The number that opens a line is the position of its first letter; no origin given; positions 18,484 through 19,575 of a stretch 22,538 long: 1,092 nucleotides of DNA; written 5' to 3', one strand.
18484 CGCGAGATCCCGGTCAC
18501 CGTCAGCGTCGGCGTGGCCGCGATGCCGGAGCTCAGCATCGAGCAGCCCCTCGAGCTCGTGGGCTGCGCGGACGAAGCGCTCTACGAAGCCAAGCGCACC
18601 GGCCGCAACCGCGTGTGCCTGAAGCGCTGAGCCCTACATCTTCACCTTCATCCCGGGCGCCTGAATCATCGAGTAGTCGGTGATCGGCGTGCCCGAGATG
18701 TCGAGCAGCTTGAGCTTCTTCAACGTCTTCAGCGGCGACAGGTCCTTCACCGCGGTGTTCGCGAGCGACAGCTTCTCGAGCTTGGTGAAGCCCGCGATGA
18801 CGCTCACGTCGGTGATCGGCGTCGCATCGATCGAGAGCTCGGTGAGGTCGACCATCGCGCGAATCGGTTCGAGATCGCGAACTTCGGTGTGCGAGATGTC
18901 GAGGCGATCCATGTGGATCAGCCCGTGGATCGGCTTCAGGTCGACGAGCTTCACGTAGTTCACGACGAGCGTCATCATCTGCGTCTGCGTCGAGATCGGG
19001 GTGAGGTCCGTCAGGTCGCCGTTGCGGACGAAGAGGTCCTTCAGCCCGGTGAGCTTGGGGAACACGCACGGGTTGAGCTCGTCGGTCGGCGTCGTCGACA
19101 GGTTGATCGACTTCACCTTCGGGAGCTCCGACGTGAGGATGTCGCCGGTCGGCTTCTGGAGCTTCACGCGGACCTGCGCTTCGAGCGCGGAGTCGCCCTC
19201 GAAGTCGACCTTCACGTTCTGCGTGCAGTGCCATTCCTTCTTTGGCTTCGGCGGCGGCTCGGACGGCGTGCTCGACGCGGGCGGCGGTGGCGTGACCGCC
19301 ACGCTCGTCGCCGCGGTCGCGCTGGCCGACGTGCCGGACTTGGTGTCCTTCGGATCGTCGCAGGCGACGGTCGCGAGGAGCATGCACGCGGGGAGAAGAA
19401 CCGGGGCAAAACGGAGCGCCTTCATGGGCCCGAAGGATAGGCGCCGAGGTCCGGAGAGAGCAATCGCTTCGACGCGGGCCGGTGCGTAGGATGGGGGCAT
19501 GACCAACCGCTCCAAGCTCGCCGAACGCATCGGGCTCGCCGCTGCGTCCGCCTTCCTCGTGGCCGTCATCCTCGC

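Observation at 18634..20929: Lower-GC patch with an internalin-like LRR lipoprotein divergent from a small 8-Cys lipoprotein and a duplicated-domain protein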

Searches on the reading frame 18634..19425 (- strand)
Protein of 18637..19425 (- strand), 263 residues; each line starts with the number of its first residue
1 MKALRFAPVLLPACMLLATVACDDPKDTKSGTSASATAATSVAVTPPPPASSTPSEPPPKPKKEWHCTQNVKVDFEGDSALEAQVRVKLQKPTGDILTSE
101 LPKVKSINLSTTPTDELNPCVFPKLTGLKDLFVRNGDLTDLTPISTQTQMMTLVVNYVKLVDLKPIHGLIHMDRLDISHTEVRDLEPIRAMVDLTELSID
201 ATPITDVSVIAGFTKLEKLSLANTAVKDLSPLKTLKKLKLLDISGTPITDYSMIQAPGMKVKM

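Call 6: search_protein_families(library=pfam, proteins=[window:18634-19395:-], max_evalue=0.01)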
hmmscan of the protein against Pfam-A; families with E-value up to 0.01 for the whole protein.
window:18634-19395:- (253 aa): 5 families
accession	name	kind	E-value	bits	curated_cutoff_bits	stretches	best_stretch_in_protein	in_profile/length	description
PF12799.13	LRR_4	-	5.4e-16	58.7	27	2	204-241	1-39/44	Leucine Rich repeats (2 copies)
PF13855.12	LRR_8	-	3.4e-08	33.5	27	0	184-238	3-61/61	Leucine rich repeat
PF23952.1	LRR_EndoS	-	7.8e-06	26.5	27.9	0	207-235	26-54/116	Endo-beta-N-acetylglucosaminidase EndoS LRR domain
PF23598.1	LRR_14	-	0.0025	17.1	40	1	155-230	65-146/353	Leucine-rich repeat region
PF25019.1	LRR_R13L1-DRL21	-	0.0082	16.5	27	0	170-235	59-126/127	R13L1/DRL21 LRRs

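Call 8: find_homologous_proteins(query=window:18637-19425:-)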
Query window:18637-19425:- (263 aa): 87 proteins with E <= 0.001 among 2730 candidates.
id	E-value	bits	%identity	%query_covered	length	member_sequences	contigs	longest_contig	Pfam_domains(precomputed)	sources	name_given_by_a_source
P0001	2.7e-95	337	83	73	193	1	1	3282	-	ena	-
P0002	5.1e-85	303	56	92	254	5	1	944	PF23598.2,PF12799.14,PF23952.2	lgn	-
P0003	5.1e-78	280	55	100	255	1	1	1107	PF12799.14,PF13855.13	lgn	-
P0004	7.0e-74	267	58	76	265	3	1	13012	PF12799.14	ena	-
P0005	8.8e-72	260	54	94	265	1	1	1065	PF12799.14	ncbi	-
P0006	9.1e-72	260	51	97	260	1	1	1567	PF12799.14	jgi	jgi:internalin A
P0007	9.4e-71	256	52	95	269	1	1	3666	PF12799.14,PF13855.13,PF23211.1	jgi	jgi:internalin A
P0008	4.0e-70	254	53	96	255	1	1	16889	PF12799.14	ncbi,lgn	-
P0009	1.3e-67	246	49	99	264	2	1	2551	PF12799.14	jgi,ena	-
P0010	2.3e-67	245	57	79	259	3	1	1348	PF12799.14,PF23952.2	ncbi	-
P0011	1.9e-65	239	50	99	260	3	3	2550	PF12799.14,PF23952.2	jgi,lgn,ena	-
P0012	4.7e-65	238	53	94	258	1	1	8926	PF12799.14,PF23952.2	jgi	jgi:internalin A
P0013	1.2e-64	237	54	76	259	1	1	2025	PF23598.2,PF12799.14,PF13855.13,PF23952.2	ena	-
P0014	1.7e-64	236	55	79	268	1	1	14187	PF23598.2,PF12799.14,PF13855.13,PF23952.2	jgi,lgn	jgi:hypothetical protein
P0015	1.8e-64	236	54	76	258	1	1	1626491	PF23598.2,PF12799.14,PF13855.13,PF23952.2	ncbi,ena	-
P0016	4.5e-64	235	50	94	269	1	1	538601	PF12799.14,PF13855.13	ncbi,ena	-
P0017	4.8e-64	235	51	94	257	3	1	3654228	PF12799.14,PF23952.2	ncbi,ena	-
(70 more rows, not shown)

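Call 9: find_encoding_contigs(protein=P0017, flank=6000, max_places=2)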
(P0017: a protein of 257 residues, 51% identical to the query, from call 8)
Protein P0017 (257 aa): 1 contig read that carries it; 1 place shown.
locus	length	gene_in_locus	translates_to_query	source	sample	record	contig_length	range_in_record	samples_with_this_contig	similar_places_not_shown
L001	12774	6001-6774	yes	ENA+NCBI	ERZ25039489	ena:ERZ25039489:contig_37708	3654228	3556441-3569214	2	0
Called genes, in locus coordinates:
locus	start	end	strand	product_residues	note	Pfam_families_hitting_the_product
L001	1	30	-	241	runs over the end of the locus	-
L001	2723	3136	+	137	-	-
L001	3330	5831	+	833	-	PF00931:NB-ARC (weak), PF13401:AAA_22, PF00515:TPR_1 (faint), PF25872:HTH_77, PF17874:TPR_MalT (weak), PF13424:TPR_12 (weak), PF17874:TPR_MalT, PF13424:TPR_12, +6 more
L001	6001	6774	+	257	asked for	PF23952:LRR_EndoS (faint), PF12799:LRR_4 (weak)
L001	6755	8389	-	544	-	PF00069:Pkinase, PF03109:ABC1 (faint), PF07714:PK_Tyr_Ser-Thr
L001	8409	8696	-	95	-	PF00990:GGDEF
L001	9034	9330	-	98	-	-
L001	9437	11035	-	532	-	PF02985:HEAT (faint), PF13646:HEAT_2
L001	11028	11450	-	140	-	PF01878:EVE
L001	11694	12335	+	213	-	PF01553:Acyltransferase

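Call 10: find_encoding_contigs(protein=P0015, flank=6000, max_places=2)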
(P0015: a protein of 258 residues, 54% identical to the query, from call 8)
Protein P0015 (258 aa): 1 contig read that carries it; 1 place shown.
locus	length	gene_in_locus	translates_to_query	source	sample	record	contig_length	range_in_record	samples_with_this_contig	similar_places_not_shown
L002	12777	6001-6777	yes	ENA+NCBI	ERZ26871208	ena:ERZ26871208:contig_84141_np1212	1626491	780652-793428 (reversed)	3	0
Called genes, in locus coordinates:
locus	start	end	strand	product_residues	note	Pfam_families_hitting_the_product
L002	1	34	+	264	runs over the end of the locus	-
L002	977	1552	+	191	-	-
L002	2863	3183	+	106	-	-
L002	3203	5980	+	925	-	PF00931:NB-ARC (weak), PF05729:NACHT (weak), PF13401:AAA_22, PF00515:TPR_1 (faint), PF07719:TPR_2 (faint), PF13181:TPR_8 (faint), PF17874:TPR_MalT, PF13424:TPR_12, +2 more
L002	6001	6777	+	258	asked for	PF23598:LRR_14 (weak), PF13855:LRR_8 (faint), PF12799:LRR_4 (weak), PF23952:LRR_EndoS (weak), PF12799:LRR_4 (weak)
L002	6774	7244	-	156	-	PF02472:ExbD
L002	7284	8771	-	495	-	PF03109:ABC1 (faint), PF00069:Pkinase, PF01636:APH (faint), PF07714:PK_Tyr_Ser-Thr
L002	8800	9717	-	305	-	PF16697:Yop-YscD_cpl, PF00498:FHA, PF00990:GGDEF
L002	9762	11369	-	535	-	PF02985:HEAT (faint), PF13646:HEAT_2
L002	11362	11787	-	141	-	PF01878:EVE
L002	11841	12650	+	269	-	PF01553:Acyltransferase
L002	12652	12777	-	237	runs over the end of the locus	-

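Call 11: find_encoding_contigs(protein=P0016, flank=6000, max_places=2)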
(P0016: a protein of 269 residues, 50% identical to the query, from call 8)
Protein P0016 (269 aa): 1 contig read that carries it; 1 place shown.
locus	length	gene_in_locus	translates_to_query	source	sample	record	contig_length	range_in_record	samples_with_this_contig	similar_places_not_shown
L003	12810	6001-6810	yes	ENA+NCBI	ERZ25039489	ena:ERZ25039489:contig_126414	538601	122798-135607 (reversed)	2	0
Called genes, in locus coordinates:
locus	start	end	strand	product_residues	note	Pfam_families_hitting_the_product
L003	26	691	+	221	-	-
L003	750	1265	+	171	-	-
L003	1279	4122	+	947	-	PF00931:NB-ARC (weak), PF13401:AAA_22, PF00515:TPR_1 (faint), PF07719:TPR_2 (faint), PF25872:HTH_77 (weak), PF17874:TPR_MalT, PF13424:TPR_12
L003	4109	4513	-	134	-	PF01451:LMWPc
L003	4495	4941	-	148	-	PF00230:MIP (weak)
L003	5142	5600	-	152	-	PF00903:Glyoxalase, PF18029:Glyoxalase_6 (weak)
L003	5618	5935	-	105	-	PF01022:HTH_5 (weak), PF12802:MarR_2 (faint), PF12840:HTH_20, PF13412:HTH_24 (weak)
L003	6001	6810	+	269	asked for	PF13855:LRR_8 (faint), PF12799:LRR_4 (weak)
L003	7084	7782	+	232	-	-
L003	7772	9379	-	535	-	PF13646:HEAT_2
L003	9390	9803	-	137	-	PF01878:EVE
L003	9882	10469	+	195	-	PF01553:Acyltransferase (weak)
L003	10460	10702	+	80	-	-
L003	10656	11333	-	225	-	PF01797:Y1_Tnp (faint)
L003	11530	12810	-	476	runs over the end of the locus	-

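Call 32: search_solved_structures(query=window:18637-19425:-, max_evalue=0.001)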
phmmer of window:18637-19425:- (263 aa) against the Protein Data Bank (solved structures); distinct sequences matched with E-value up to 0.001: 67 (the best 60 are shown).
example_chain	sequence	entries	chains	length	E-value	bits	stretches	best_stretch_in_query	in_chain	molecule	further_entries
2omu_A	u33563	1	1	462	3.5e-40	141.6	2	124-254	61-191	Internalin-A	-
2omt_A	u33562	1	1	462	6.5e-40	140.7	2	124-254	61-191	Internalin-A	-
2omx_A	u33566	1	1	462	1.6e-39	139.4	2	124-254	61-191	Internalin-A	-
8h62_A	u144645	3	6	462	3.1e-39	138.4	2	124-254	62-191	Internalin A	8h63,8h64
2omz_A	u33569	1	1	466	3.6e-39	138.2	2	124-254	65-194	Internalin-A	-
1o6s_A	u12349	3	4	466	3.7e-39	138.2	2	124-254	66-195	INTERNALIN A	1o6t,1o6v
2omv_A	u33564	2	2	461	4.3e-39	138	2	124-254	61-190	Internalin-A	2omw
2omy_A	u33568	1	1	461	7.5e-39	137.2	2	124-254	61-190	Internalin-A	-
5il7_A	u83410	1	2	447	4.5e-38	134.6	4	140-244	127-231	Rab family protein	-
6hlu_A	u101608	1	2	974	2.7e-36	128.8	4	137-252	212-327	Rab family protein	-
8r4b_A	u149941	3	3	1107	4.2e-36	128.2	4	133-253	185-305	Rab family protein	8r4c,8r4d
4fmz_A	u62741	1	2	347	3.3e-30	108.9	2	135-255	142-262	Internalin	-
1h6u_A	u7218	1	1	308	3.8e-29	105.4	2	127-252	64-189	INTERNALIN H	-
4fho_A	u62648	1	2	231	1.8e-18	70.5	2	138-241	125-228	Internalin C2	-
4r58_A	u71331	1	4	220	3.8e-18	69.4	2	162-254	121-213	Leucine Rich Repeat protein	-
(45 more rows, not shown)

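Call 36: search_protein_families(library=ncbifam, proteins=[window:18637-19425:-], max_evalue=0.1)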
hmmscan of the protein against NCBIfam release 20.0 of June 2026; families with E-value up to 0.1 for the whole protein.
window:18637-19425:- (263 aa): 6 families
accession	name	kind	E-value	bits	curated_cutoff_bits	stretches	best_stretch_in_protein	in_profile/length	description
NF033189.1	internalin_A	exception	2.7e-17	62.4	1600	1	122-253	224-355/799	class 1 internalin InlA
NF033188.1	internalin_H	exception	8e-16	57.8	1050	1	127-254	99-226/548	InlH/InlC2 family class 1 internalin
NF033190.2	inl_like_NEAT_1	exception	2.8e-14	52.4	1275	1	100-254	305-456/754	NEAT domain-containing leucine-rich repeat protein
NF033186.1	internalin_K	exception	1.5e-07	30.2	1100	1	131-255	77-206/604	class 1 internalin InlK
NF041351.1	XopL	equivalog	4.6e-06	25.6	500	1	167-243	150-233/497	type III secretion system leucine-rich repeat domain-containing effector XopL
NF047464.1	FibnectbindLIC11051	equivalog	0.0031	16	1000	1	125-250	465-595/685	LIC_11051 family fibronectin-binding protein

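Call 37: search_protein_families(library=padloc, proteins=[window:18637-19425:-], max_evalue=0.1)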
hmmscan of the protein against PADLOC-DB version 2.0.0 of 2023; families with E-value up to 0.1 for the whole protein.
window:18637-19425:- (263 aa): 0 families

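Call 69: find_encoding_contigs(protein=P0001, flank=4000, max_places=2)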
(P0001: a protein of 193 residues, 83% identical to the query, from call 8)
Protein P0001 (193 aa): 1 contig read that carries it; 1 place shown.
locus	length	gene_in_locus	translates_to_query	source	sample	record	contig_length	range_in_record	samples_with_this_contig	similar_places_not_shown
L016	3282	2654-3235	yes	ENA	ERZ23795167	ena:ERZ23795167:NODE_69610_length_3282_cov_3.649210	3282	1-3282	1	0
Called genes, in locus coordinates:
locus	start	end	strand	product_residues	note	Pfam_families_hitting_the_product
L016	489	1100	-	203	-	-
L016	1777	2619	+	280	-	PF00246:Peptidase_M14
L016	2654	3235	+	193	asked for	-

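Call 70: find_encoding_contigs(protein=P0004, flank=6000, max_places=2)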
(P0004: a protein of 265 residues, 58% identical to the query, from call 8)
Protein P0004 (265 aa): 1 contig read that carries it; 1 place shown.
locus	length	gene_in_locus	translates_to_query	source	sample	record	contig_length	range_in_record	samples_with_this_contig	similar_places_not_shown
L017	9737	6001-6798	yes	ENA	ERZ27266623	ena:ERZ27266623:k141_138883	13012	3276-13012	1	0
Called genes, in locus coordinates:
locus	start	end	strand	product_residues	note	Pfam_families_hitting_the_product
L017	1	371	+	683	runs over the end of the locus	PF01433:Peptidase_M1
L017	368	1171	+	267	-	PF00218:IGPS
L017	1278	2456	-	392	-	PF00149:Metallophos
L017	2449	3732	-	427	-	PF00201:UDPGT, PF06722:EryCIII-like_C, PF04101:Glyco_tran_28_C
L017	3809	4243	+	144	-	-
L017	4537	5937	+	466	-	PF10009:DUF2252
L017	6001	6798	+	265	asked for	PF12799:LRR_4 (weak)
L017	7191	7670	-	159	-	-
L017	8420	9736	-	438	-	?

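Call 71: find_encoding_contigs(protein=P0008, flank=6000, max_places=2)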
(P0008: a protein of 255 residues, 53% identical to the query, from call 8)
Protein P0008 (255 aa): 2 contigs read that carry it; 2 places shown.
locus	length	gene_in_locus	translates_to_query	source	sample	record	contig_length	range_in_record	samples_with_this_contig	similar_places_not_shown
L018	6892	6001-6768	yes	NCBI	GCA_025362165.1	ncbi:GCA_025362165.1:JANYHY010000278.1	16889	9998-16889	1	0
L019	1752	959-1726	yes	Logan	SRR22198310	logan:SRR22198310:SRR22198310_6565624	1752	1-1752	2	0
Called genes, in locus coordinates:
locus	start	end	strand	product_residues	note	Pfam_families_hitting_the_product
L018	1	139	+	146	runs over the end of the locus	-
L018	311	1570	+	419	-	PF02321:OEP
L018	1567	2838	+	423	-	PF19335:HMBD, PF25989:YknX_C (faint), PF25919:BSH_CusB, PF25973:BSH_CzcB, PF25869:3HB_CusB (weak), PF25954:Beta-barrel_RND_2, PF25975:CzcB_C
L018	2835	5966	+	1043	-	PF00873:ACR_tran, PF03176:MMPL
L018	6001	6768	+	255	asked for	PF12799:LRR_4 (weak)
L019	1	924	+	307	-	?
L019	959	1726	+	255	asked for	PF12799:LRR_4 (weak)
